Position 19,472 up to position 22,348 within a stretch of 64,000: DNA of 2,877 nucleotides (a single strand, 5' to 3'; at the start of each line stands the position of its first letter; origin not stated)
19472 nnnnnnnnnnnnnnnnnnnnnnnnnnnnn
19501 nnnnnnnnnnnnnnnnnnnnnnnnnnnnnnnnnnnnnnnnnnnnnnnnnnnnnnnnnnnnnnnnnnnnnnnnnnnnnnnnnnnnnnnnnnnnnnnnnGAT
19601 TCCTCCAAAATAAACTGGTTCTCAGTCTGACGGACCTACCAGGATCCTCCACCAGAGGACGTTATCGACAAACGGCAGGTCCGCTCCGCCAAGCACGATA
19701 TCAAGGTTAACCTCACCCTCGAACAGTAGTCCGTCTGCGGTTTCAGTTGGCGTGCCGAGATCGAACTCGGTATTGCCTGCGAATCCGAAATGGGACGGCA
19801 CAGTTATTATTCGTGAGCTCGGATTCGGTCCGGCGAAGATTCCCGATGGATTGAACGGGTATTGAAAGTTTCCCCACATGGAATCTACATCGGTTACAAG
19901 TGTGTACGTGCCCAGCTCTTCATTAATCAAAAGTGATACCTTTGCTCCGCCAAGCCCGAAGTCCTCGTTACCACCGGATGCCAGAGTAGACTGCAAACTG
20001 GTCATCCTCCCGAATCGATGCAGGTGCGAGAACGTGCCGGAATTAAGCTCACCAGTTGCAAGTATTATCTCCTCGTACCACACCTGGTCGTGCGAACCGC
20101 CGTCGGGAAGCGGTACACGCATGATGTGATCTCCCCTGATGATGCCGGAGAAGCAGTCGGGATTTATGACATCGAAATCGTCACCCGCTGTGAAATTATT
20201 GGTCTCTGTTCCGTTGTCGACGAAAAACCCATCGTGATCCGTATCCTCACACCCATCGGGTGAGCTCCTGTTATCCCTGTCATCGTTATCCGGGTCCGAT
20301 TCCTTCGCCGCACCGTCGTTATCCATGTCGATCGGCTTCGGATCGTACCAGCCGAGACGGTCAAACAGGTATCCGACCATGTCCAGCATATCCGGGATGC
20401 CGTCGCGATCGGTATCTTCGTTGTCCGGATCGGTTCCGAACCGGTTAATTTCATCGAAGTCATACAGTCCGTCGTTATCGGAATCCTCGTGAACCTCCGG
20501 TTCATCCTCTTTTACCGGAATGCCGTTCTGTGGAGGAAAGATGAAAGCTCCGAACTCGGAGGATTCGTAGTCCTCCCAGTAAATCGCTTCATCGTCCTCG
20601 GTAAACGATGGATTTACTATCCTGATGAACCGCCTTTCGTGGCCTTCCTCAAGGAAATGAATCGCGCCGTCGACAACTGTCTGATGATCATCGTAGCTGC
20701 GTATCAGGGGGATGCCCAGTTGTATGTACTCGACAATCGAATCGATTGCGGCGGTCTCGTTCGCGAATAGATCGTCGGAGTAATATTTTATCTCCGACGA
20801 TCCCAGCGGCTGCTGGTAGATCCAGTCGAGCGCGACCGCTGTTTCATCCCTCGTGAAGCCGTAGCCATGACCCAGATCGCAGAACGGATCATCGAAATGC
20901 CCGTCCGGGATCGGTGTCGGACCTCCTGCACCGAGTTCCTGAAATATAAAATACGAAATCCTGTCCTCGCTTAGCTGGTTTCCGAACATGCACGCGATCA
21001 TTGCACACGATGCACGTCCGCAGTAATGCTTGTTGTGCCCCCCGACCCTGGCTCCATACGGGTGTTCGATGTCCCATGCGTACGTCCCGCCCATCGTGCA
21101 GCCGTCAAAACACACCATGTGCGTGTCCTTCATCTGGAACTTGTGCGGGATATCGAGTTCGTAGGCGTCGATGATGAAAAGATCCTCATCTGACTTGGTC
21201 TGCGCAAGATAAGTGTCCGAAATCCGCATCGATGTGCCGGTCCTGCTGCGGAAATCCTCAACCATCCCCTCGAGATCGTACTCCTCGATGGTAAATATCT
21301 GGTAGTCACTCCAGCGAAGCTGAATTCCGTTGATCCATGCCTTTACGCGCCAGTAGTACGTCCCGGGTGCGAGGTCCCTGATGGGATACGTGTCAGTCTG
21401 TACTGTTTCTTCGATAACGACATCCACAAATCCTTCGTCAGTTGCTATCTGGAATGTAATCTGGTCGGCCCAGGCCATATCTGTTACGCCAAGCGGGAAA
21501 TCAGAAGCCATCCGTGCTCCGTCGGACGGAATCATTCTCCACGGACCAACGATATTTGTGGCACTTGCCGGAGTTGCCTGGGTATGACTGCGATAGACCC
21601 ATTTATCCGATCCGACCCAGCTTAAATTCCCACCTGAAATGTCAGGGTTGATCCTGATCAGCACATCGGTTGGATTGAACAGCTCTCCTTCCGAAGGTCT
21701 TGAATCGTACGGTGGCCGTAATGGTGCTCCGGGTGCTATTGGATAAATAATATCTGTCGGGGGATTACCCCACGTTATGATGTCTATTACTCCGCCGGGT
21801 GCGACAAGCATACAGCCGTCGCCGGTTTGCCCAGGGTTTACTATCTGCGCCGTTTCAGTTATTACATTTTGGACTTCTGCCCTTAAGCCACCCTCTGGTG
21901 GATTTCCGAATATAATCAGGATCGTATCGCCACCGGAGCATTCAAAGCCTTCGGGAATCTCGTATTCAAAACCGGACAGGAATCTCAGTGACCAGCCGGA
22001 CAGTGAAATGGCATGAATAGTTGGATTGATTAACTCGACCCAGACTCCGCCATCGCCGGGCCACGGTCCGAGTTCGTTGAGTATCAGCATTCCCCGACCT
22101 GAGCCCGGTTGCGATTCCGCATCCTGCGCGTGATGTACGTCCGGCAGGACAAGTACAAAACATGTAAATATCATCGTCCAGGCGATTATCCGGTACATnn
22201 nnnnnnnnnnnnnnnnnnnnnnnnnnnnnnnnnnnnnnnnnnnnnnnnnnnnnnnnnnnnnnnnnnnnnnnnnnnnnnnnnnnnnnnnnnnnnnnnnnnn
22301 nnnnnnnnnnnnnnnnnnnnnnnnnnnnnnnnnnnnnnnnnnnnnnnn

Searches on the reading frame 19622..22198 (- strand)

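Call 12: search_protein_families(library=pfam, proteins=[window:19622-22198:-], max_evalue=0.001)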
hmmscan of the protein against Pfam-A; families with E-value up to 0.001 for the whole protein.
window:19622-22198:- (858 aa): 1 family
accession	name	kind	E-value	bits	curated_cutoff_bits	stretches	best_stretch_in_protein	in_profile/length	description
PF00932.25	LTD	-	8.6e-08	33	34.3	1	34-144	4-108/109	Lamin Tail Domain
